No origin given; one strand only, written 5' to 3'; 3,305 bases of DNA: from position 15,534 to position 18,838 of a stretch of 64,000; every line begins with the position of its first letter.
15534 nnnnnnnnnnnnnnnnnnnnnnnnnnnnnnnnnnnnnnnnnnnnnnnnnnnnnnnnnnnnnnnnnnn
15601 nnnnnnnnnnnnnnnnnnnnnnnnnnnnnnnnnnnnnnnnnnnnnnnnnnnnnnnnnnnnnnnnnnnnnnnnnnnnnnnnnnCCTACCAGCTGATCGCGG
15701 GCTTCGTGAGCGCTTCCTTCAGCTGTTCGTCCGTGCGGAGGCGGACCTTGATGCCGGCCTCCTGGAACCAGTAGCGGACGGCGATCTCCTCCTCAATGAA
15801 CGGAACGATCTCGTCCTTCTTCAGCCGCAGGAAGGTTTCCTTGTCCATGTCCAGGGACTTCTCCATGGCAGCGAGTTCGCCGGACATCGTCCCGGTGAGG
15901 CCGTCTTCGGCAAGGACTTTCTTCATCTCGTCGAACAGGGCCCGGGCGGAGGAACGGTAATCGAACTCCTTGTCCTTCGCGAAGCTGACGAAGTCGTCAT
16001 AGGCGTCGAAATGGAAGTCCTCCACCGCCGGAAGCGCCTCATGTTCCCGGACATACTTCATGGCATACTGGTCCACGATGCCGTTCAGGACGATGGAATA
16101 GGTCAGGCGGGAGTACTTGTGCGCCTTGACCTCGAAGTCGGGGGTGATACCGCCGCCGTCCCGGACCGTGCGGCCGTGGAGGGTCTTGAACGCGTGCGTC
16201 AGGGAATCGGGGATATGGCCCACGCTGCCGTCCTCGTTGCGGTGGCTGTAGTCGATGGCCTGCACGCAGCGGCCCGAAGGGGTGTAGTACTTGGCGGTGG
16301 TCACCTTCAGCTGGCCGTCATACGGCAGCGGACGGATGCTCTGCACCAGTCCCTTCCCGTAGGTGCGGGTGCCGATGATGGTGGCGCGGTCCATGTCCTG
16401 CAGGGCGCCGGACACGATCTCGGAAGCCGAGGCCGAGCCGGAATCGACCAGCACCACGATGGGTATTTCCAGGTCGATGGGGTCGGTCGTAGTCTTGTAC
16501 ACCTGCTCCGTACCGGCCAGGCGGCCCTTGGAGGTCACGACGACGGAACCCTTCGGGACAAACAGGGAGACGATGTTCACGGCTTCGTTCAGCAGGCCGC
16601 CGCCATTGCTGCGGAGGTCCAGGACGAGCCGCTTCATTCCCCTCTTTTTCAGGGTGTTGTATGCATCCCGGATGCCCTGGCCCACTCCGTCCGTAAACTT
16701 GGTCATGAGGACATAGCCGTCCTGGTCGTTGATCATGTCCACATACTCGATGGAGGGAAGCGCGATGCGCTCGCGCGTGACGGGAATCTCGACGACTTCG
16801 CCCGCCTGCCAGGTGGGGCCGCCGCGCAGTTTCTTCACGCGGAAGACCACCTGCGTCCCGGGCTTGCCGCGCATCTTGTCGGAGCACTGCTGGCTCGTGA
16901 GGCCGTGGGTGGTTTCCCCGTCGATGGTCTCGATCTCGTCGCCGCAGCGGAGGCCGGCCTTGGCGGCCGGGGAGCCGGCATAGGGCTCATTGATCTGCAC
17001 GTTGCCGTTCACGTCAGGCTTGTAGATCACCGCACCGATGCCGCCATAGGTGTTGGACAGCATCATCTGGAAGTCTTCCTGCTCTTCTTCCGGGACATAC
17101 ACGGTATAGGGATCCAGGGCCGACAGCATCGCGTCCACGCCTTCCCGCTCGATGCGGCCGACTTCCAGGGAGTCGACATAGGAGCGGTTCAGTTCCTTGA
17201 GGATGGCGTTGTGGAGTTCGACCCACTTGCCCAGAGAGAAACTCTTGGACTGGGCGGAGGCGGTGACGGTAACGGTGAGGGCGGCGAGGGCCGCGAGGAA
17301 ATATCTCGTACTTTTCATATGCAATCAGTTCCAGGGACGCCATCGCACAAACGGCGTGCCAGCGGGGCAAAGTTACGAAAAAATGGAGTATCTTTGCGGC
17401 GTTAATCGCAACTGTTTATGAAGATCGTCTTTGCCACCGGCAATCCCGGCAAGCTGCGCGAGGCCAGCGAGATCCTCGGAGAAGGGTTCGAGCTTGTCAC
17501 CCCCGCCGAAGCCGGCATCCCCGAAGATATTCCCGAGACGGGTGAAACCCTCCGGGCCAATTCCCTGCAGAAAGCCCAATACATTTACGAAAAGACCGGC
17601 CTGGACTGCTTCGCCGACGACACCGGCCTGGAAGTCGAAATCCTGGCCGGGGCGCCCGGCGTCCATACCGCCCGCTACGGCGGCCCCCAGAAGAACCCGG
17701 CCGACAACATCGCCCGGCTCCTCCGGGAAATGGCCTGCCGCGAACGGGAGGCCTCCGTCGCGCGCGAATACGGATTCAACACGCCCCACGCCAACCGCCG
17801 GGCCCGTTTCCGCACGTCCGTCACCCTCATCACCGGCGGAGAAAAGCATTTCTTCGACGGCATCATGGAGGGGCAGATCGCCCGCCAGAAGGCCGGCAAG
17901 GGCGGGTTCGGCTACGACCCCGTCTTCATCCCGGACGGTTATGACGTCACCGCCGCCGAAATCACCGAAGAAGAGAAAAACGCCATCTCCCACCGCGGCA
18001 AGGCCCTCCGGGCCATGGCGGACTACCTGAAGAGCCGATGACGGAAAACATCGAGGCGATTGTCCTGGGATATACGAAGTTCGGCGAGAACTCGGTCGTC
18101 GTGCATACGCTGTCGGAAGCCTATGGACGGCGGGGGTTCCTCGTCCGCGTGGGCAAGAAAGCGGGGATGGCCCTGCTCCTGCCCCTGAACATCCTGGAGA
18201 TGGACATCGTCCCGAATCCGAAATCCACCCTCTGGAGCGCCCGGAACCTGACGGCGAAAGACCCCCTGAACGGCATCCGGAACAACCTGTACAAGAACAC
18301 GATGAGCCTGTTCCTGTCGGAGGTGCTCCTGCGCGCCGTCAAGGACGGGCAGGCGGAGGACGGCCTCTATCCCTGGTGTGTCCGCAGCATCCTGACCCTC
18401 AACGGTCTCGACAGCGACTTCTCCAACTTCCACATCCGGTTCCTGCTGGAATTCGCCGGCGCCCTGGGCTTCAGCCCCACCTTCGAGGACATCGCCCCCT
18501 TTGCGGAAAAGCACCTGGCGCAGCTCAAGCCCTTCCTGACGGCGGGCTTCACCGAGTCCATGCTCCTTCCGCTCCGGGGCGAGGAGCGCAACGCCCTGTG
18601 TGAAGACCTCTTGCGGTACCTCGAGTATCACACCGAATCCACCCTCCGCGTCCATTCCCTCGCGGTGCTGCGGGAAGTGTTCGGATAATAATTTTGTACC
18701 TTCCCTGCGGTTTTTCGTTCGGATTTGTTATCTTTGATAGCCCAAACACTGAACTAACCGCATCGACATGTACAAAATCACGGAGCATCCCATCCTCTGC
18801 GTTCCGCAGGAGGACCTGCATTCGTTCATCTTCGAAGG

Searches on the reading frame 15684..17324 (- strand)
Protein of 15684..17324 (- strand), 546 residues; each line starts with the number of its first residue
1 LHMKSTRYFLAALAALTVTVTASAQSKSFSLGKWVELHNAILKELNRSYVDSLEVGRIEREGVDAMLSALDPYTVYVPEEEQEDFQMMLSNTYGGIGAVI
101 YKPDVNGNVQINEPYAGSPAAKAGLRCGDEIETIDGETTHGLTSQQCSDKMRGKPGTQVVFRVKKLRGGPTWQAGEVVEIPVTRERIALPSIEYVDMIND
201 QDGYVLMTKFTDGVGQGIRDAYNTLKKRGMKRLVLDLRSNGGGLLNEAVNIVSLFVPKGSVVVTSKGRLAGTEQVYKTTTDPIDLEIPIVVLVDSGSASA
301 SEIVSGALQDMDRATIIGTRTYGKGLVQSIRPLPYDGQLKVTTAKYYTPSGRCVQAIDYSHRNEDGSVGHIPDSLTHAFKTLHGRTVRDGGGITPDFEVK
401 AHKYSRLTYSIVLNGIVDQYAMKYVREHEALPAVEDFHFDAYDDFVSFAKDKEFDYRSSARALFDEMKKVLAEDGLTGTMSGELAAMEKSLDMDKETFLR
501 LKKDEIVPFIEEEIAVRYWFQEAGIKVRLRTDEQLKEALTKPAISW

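Call 3: search_protein_families(library=pfam, proteins=[window:15684-17324:-], max_evalue=0.01)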
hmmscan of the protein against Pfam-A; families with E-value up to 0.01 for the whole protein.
window:15684-17324:- (546 aa): 4 families
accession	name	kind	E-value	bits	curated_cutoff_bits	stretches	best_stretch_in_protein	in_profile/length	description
PF03572.23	Peptidase_S41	-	8.2e-49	165.8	24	1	203-356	3-156/165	Peptidase family S41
PF17820.7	PDZ_6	-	1.2e-10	41.4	27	1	111-164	2-53/54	PDZ domain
PF00595.29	PDZ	-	3.1e-06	27.9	23.2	1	92-156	8-74/81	PDZ domain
PF13180.12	PDZ_2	-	8.6e-06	26.4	27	1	106-164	11-68/80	PDZ domain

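Call 5: search_protein_families(library=ncbifam, proteins=[window:15684-17324:-], max_evalue=0.01)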
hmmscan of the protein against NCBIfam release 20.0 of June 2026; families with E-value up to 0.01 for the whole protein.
window:15684-17324:- (546 aa): 12 families
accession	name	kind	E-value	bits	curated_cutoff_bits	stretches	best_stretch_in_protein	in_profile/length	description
TIGR00225.1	prc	subfamily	8.6e-77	258.4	218.6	1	60-355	17-304/335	C-terminal processing peptidase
TIGR03900.1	prc_long_Delta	hypoth_equivalog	3.2e-73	247.2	660.95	1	40-357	85-396/973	MXAN_5808 family serine peptidase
NF052377.1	lmo1851_S41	exception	2e-71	241.1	725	1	36-354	49-356/468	lmo1851 family serine protease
NF045590.1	Cterm_S41_CtpC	exception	2e-64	217.9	665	1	31-354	59-367/418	carboxyl-terminal processing protease CtpC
NF045588.1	Cterm_S41_CtpA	exception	3.8e-64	217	625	1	60-353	76-364/401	carboxyl-terminal processing protease CtpA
NF045589.1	Cterm_S41_CtpB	exception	3.9e-61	207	633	1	65-353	87-368/416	carboxyl-terminal processing protease CtpB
NF045591.1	Cterm_S41_CtpZ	exception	9.1e-54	182.7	525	1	61-356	77-365/403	carboxyl-terminal processing protease CtpZ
NF051464.1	tail_spec_CT441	exception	7.2e-51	173.7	700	1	63-356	216-516/645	tail-specific protease Tsp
NF008388.1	PRK11186.1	exception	7.1e-36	123.8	825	1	64-335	216-490/663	carboxy terminal-processing peptidase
NF058627.1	S41_Gfo1087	equivalog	3.6e-15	55.8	455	1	116-325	142-367/489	GFO_1087 family putative carboxy terminal peptidase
NF033424.1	chlamy_CPAF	equivalog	2.3e-06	26.5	250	1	260-325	433-495/564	protease-like activity factor CPAF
NF041199.1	trx7_PDZ_seleno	equivalog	0.0089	15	300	0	104-142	200-238/390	Trx7/PDZ domain-containing (seleno)protein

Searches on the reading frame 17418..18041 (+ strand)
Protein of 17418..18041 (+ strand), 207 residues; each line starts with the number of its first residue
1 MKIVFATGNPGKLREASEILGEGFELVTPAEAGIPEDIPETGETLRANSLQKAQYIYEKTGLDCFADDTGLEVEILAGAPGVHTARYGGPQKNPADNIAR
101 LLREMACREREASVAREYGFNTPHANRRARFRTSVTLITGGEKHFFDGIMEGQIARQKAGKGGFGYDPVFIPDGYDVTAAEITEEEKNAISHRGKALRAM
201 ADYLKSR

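Call 65: search_protein_families(library=pfam, proteins=[window:17418-18041:+], max_evalue=0.001)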
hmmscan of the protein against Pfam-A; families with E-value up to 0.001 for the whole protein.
window:17418-18041:+ (207 aa): 1 family
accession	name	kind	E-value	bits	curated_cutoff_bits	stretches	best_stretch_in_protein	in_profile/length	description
PF01725.21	Ham1p_like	-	9e-60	202.2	22.5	1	3-202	1-185/186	Ham1 family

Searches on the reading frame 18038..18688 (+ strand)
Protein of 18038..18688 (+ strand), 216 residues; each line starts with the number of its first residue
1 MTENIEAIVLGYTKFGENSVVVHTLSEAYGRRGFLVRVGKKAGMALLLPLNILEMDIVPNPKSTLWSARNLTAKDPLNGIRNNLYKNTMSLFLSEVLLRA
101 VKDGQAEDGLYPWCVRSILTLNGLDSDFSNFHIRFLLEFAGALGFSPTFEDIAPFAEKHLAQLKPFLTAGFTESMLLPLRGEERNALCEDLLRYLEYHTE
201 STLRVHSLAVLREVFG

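Call 65: search_protein_families(library=pfam, proteins=[window:18038-18688:+], max_evalue=0.001)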
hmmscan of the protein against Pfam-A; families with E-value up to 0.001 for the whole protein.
window:18038-18688:+ (216 aa): 2 families
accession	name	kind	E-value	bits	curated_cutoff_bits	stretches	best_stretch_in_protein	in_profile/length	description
PF02565.21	RecO_C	-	2.7e-09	37.4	22.1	1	82-150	2-69/157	Recombination protein O C terminal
PF11967.14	RecO_N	-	1.6e-08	34.9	27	1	1-65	1-68/80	Recombination protein O N terminal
